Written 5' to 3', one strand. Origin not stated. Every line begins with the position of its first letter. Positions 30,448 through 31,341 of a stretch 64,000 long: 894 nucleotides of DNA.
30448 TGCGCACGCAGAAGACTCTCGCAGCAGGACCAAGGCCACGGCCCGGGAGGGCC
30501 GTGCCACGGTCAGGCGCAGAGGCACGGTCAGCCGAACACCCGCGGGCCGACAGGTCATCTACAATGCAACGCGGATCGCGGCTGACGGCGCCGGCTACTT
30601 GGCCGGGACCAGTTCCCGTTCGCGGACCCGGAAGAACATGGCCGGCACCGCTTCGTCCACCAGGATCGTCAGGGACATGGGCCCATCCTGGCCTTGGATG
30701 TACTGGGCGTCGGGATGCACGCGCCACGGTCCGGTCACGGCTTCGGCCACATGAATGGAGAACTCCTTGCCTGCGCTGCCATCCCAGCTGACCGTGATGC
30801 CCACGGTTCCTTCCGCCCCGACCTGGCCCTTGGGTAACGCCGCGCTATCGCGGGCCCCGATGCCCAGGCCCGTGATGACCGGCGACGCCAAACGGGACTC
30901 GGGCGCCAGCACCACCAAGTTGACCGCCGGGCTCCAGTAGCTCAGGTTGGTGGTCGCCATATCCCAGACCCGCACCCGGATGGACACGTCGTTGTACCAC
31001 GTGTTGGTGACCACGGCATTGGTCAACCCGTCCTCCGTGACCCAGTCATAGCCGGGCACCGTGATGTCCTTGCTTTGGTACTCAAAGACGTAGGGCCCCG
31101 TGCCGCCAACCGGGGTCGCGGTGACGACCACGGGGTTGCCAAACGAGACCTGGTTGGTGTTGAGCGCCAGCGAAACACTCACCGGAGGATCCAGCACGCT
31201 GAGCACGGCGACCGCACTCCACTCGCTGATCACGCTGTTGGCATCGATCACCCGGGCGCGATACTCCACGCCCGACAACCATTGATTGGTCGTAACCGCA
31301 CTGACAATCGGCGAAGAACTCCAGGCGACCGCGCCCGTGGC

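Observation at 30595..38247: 2,550-aa secreted protein built from about 13 tandem copies of a two-module 178-aa unit with no recognisable catalytic domain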

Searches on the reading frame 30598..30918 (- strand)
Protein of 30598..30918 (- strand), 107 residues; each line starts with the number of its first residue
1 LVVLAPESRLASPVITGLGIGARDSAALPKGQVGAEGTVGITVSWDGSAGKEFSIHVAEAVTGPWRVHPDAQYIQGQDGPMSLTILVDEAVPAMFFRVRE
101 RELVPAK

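Call 16: search_solved_structures(query=window:30598-30918:-, max_evalue=10)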
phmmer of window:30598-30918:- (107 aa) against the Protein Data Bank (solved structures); distinct sequences matched with E-value up to 10: 2.
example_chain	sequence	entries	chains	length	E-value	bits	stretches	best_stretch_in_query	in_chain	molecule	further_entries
7u1b_A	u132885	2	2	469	3.6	11.1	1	3-58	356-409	Beta-lactamase domain-containing protein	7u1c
7uda_A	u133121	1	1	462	3.7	11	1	3-58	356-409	Beta-lactamase domain-containing protein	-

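Call 33: find_homologous_proteins(query=A4, max_evalue=0.01)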
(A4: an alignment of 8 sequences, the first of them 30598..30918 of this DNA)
Query A4 (8 sequences): 2188 candidates shared short words with the query, none scored E <= 0.01.

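Call 45: search_protein_representatives(alignment_id=A4)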
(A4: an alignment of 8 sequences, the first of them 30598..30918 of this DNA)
Query: 8 sequences, 106 profile positions. Proteins with E-value up to 0.001 (for the whole library): 87; up to 1e-10: 10; up to 1e-30: 3. The best 87 are listed.
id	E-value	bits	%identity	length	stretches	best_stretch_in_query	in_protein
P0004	3.4e-35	136.4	-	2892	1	1-104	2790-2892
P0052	2.1e-33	130.6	-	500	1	1-106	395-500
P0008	7.5e-32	125.6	-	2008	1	1-103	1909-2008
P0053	3.4e-18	81.7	-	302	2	11-104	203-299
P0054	4.9e-15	71.6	-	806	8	51-95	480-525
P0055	3.1e-14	69.0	-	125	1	33-106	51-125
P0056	3.3e-14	68.9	-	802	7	24-102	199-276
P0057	8.4e-13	64.4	-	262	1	34-99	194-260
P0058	8.1e-12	61.2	-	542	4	39-102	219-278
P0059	8.0e-11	58.0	-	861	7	3-61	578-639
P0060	2.3e-10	56.5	-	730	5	29-68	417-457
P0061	5.3e-09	52.2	-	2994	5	36-101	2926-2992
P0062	7.5e-09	51.7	-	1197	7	25-63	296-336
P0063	1.0e-08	51.2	-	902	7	22-62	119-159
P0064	2.2e-08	50.2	-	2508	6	33-66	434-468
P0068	2.2e-07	47.0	-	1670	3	41-99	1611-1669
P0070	2.8e-07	46.6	-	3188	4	38-100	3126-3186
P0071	6.4e-07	45.5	-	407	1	31-100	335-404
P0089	2.3e-05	40.5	-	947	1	15-101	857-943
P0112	3.2e-04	36.8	-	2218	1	10-102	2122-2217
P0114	3.4e-04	36.7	-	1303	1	33-100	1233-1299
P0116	3.7e-04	36.6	-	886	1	9-101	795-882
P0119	4.6e-04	36.3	-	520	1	14-102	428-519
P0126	6.3e-04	35.8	-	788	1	21-99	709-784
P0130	7.7e-04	35.5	-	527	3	29-101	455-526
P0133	8.5e-04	35.4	-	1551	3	38-99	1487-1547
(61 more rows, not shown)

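Call 47: search_protein_families(library=pfam, proteins=[P0053, P0057, P0068, P0071, P0089, P0112, P0054, P0056, P0116, P0119], max_evalue=0.01)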
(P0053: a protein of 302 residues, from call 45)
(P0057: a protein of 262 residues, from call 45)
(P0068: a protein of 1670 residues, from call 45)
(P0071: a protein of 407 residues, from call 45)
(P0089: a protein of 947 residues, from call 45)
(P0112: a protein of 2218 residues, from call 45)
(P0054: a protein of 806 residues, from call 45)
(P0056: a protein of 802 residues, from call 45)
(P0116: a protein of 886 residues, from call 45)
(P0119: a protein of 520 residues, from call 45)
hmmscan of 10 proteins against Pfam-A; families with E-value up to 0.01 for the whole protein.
P0053 (302 aa): 0 families

P0057 (262 aa): 1 family
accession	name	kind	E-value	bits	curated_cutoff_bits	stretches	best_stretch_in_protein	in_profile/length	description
PF00873.25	ACR_tran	-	2e-12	46.1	28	1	2-53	1-52/1021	AcrB/AcrD/AcrF family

P0068 (1670 aa): 0 families

P0071 (407 aa): 1 family
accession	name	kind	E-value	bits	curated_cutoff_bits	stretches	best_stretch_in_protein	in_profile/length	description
PF18998.6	Flg_new_2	-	7.2e-08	32.7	23.6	1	213-280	6-71/73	Divergent InlB B-repeat domain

P0089 (947 aa): 7 families
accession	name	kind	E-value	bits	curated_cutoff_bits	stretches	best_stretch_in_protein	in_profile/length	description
PF24595.1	DUF7619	-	3.3e-18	66.5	27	2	533-583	81-132/133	Domain of unknown function (DUF7619)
PF17963.7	Big_9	-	2.5e-10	41.5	23.6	1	793-861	22-89/89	Bacterial Ig domain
PF17892.7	Cadherin_5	-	4.2e-10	39.8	26.5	1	781-863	16-98/98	Cadherin-like domain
PF13927.12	Ig_3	-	0.00014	22.7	30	1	692-756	4-77/78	Immunoglobulin domain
PF00041.27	fn3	-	0.0016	19.1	25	1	591-672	4-77/84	Fibronectin type III domain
PF07679.22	I-set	-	0.0019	18.7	23.7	1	693-762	4-82/90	Immunoglobulin I-set domain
PF22352.2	K319L-like_PKD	-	0.0085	16.5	27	0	841-862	63-84/84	K319L-like, PKD domain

P0112 (2218 aa): 4 families
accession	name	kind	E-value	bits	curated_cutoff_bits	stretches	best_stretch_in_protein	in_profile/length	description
PF00932.25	LTD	-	1.3e-59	199.8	34.3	5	1876-2002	5-108/109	Lamin Tail Domain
PF08757.17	CotH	-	3.7e-19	69.8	23.8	1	877-1125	41-248/322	CotH kinase protein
PF05345.18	He_PIG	-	1.9e-05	25.4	24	1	2053-2109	15-73/96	Putative Ig domain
PF13385.13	Laminin_G_3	-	0.0021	18.7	27.6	0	1559-1724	3-150/151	Concanavalin A-like lectin/glucanases superfamily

P0054 (806 aa): 7 families
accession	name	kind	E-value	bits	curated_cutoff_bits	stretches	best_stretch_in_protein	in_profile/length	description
PF09479.16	Flg_new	-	5.1e-64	212.7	27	8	129-196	1-65/65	Listeria-Bacteroides repeat domain (List_Bact_rpt)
PF18998.6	Flg_new_2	-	1.7e-43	146.9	23.6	8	204-275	2-72/73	Divergent InlB B-repeat domain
PF13927.12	Ig_3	-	1.2e-11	45.4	30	0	563-606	16-62/78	Immunoglobulin domain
PF16346.12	GH32_BT1760-like_C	-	3.8e-08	33.9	31.4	0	329-403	10-84/176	GH32, BT1760-like, C-terminal domain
PF03442.20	CBM_X2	-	2.6e-07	31.1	28.9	0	539-571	25-57/83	Carbohydrate binding domain X2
PF17695.6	DUF5541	-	5e-05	23.9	25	0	505-533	64-92/116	Family of unknown function (DUF5541)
PF23623.1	GBD_IRG7_N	-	7.4e-05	23.3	27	0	184-211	21-48/95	IRG7 N-terminal galactose binding domain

P0056 (802 aa): 6 families
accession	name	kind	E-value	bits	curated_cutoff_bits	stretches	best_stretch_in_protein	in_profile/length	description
PF23972.1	DUF7298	-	1.5e-09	38.3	27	0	592-634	37-78/167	Domain of unknown function (DUF7298)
PF01108.23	Tissue_fac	-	9.6e-07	29.1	27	0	446-471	40-68/107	Tissue factor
PF05641.18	Agenet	-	2.9e-05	24.9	27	0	668-694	20-45/61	Agenet domain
PF17116.11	T9SS_plug_1st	-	7.5e-05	23.1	23.9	0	287-324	19-56/126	Type 9 secretion system plug protein 1st domain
PF21506.2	Knl-2-like_dom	-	0.0012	19.1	27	0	306-331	16-40/54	Kinetochore null protein 2-like domain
PF00116.26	COX2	-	0.0015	18.8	22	0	441-461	72-92/120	Cytochrome C oxidase subunit II, periplasmic domain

P0116 (886 aa): 2 families
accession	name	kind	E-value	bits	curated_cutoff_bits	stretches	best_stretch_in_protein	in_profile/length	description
PF09479.16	Flg_new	-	4.3e-37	126.5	27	4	652-718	3-65/65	Listeria-Bacteroides repeat domain (List_Bact_rpt)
PF00801.26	PKD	-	0.0085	16.5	23.5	1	182-256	2-80/80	PKD domain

P0119 (520 aa): 0 families

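Call 68: list_cluster_members(proteins=[P0061, P0068, P0070, P0089, P0112, P0114, P0119, P0126, P0130, P0133])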
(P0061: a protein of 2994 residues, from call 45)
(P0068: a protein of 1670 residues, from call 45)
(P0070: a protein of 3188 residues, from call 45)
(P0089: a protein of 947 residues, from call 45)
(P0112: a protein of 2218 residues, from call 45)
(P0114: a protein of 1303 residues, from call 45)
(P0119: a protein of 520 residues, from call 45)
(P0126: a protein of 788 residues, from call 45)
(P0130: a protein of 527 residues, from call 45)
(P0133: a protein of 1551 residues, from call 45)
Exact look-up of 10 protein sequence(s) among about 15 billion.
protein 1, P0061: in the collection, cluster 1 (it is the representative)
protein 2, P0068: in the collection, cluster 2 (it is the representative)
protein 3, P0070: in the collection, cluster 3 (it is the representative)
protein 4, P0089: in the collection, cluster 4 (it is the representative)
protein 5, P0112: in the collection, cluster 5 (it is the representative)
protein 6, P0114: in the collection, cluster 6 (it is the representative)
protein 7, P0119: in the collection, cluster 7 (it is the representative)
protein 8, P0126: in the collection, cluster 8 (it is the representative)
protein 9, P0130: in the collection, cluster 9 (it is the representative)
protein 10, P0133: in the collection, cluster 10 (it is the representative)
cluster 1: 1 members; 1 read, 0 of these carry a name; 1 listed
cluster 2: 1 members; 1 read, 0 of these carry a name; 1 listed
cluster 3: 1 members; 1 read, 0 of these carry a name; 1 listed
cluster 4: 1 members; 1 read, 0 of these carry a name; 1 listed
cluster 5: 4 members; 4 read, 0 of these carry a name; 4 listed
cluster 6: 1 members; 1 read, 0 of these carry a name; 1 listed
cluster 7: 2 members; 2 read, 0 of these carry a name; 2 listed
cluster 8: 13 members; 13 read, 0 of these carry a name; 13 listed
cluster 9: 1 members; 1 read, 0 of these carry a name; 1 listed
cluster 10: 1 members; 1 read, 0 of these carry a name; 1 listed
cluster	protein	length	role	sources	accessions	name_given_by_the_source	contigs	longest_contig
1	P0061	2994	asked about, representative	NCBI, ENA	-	-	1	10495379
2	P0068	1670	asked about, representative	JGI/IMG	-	-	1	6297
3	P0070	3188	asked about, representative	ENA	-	-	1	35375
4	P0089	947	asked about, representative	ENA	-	-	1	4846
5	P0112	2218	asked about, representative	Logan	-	-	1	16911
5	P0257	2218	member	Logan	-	-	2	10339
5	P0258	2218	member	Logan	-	-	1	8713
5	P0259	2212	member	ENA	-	-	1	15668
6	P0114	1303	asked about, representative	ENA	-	-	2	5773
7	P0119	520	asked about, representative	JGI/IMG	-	-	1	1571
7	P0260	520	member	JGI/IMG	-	-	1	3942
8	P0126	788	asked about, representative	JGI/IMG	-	-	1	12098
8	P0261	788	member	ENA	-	-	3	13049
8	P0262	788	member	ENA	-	-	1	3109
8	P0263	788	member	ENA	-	-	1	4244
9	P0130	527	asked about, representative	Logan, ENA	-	-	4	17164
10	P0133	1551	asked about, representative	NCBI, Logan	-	-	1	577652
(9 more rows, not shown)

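Call 75: search_protein_families(library=ncbifam, proteins=[P0126, P0130, P0133, P0119, P0071, P0089, P0114, P0053], max_evalue=0.01)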
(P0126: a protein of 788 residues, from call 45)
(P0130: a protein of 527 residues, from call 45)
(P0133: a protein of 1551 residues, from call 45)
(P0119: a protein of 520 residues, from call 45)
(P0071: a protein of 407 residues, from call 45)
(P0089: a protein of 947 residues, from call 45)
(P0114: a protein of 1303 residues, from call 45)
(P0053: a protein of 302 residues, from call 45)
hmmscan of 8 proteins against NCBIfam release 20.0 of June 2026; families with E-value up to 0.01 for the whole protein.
P0126 (788 aa): 4 families
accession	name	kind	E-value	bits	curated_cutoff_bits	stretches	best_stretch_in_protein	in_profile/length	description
NF041518.1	choice_anch_Q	domain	2.6e-08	34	25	1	601-662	12-57/58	choice-of-anchor Q domain-containing protein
TIGR01376.1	POMP_repeat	repeat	1.1e-06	28.2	15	1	509-528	5-24/28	polymorphic outer membrane protein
TIGR03804.1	para_beta_helix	repeat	0.0014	18.3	19.45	0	289-319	12-42/44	parallel beta-helix repeat protein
NF042425.1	Amuc_1099_fam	equivalog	0.0048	16.5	50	1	681-714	117-151/321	Amuc_1099 family pilus-like system protein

P0130 (527 aa): 0 families

P0133 (1551 aa): 3 families
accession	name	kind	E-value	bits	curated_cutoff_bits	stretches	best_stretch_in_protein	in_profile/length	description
NF012211.1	tand_rpt_95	domain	1.4e-23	82.7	90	2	1067-1147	4-86/98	tandem-95 repeat protein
TIGR04212.1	GlyGly_RbtA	equivalog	0.00081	17.8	295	0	812-848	516-552/605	rhombotarget A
TIGR04225.1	CshA_fibril_rpt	repeat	0.0031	18.3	60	0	808-853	51-98/104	fibrillar adhesin CshA-type repeat protein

P0119 (520 aa): 1 family
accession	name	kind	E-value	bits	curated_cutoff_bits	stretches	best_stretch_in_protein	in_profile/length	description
NF033765.2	gliding_CglD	equivalog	1.9e-07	29.3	400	1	76-212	176-299/1124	adventurous gliding motility lipoprotein CglD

P0071 (407 aa): 0 families

P0089 (947 aa): 1 family
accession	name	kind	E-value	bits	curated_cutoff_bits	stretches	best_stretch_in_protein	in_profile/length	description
NF012211.1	tand_rpt_95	domain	1.2e-09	38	90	1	784-870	5-92/98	tandem-95 repeat protein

P0114 (1303 aa): 51 families (the best 25 are shown)
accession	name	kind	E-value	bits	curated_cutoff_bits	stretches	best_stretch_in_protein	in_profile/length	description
TIGR01372.1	soxA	subfamily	2.9e-06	25.3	1164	1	614-677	167-228/996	sarcosine oxidase subunit alpha family protein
TIGR03467.1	HpnE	equivalog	4.1e-06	26.4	283.05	1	619-655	2-38/430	hydroxysqualene dehydroxylase HpnE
NF003585.0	PRK05249.1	equivalog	1.2e-05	24.1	465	1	614-655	5-46/464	Si-specific NAD(P)(+) transhydrogenase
TIGR03140.1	AhpF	equivalog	1.2e-05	24.1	502.9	1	611-656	208-251/515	alkyl hydroperoxide reductase subunit F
NF005064.0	PRK06481.1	equivalog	1.3e-05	24.1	542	1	616-655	62-101/506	flavocytochrome c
NF006130.0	PRK08274.1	equivalog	2.1e-05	23.5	369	1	615-655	5-47/467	FAD-dependent tricarballylate dehydrogenase TcuA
NF005691.0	PRK07494.1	equivalog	3.8e-05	22.4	459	1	615-648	8-41/404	UbiH/UbiF family hydroxylase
TIGR01813.1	flavo_cyto_c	subfamily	4.5e-05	22.3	285.45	1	617-654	1-39/444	flavocytochrome c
NF006448.0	PRK08773.1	equivalog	5e-05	22.1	614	1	616-660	7-52/393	UbiH/UbiF family hydroxylase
NF009478.0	PRK12844.1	equivalog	5.2e-05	21.7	789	1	614-654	7-47/559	3-ketosteroid-delta-1-dehydrogenase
TIGR01350.1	lipoamide_DH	equivalog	9.2e-05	21.3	408.8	1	616-652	2-37/461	dihydrolipoyl dehydrogenase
NF004789.0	PRK06134.1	subfamily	0.00011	21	747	1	614-654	11-51/581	FAD-dependent oxidoreductase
NF041778.1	hetero_SS_HdrA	equivalog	0.00012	20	1400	1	615-666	142-193/771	ferredoxin:CoB-CoM heterodisulfide reductase subunit HdrA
NF003722.0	PRK05329.1-5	equivalog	0.00014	21.2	349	1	614-664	3-53/428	glycerol-3-phosphate dehydrogenase subunit GlpB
TIGR02485.1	CobZ_N-term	equivalog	0.00018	20.5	372.55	1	617-663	3-50/437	FAD-dependent tricarballylate dehydrogenase TcuA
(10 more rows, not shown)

P0053 (302 aa): 0 families

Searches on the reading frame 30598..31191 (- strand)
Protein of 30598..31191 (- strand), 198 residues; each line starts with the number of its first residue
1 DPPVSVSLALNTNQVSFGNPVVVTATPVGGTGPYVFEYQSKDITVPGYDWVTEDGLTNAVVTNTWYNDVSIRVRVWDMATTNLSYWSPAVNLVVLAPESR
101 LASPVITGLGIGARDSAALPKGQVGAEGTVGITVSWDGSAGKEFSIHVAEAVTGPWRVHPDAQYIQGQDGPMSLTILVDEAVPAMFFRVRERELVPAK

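Call 36: find_related_loci(query=A3, collection=genome_contigs, flank=10000)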
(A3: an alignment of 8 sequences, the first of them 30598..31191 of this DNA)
Query A3 (198 aa) in genome_contigs; peptide patterns used: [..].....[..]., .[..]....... (x = any residue, [..] = any of these).
71 stretches matched a pattern; 2 encode a relative of the query (tblastn E <= 1e-3); 2 distinct loci.
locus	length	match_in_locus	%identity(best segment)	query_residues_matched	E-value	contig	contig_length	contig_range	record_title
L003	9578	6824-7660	39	2-191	5e-35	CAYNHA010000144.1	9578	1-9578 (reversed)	MAG TPA_asm: uncultured Verrucomicrobiota bacterium isolate binchicken_co229_252 genome assembly, contig: k141_171064, w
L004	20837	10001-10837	42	2-191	4e-33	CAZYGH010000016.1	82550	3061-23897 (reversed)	MAG TPA_asm: uncultured Verrucomicrobiota bacterium isolate binchicken_co309_146 genome assembly, contig: NODE_131_lengt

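Call 49: predict_structure(alignment_id=A3)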
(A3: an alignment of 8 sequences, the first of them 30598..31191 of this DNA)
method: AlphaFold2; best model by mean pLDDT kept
length: 198 residues; sequences in the alignment: 8
mean_pLDDT: 70.2   pTM: 0.45
mean pLDDT of the five models: 70.2, 65.4, 60.0, 60.0, 57.3
residues with pLDDT >= 90: 6; 70-90: 115; 50-70: 57; < 50: 20
segments of 3 or more residues with pLDDT < 50: 12-14, 99-108, 121-124
pLDDT, mean of each block of 10 residues (from residue 1): 63 61 74 83 84 82 81 81 77 59 43 52 56 74 79 74 72 75 70 63
secondary structure, 60 per line:
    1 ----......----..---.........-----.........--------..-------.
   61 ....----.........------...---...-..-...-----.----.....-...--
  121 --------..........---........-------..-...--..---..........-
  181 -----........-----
elements in order: E5-10 E20-28 E34-42 E60-64 E69-77 E84-86 E90-92 E110-114 E129-138 E142-149 E170-179 E186-193

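Call 71: search_protein_families(library=phrogs, proteins=[window:30598-31191:-], max_evalue=0.01)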
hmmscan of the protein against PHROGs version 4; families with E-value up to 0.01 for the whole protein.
window:30598-31191:- (198 aa): 0 families
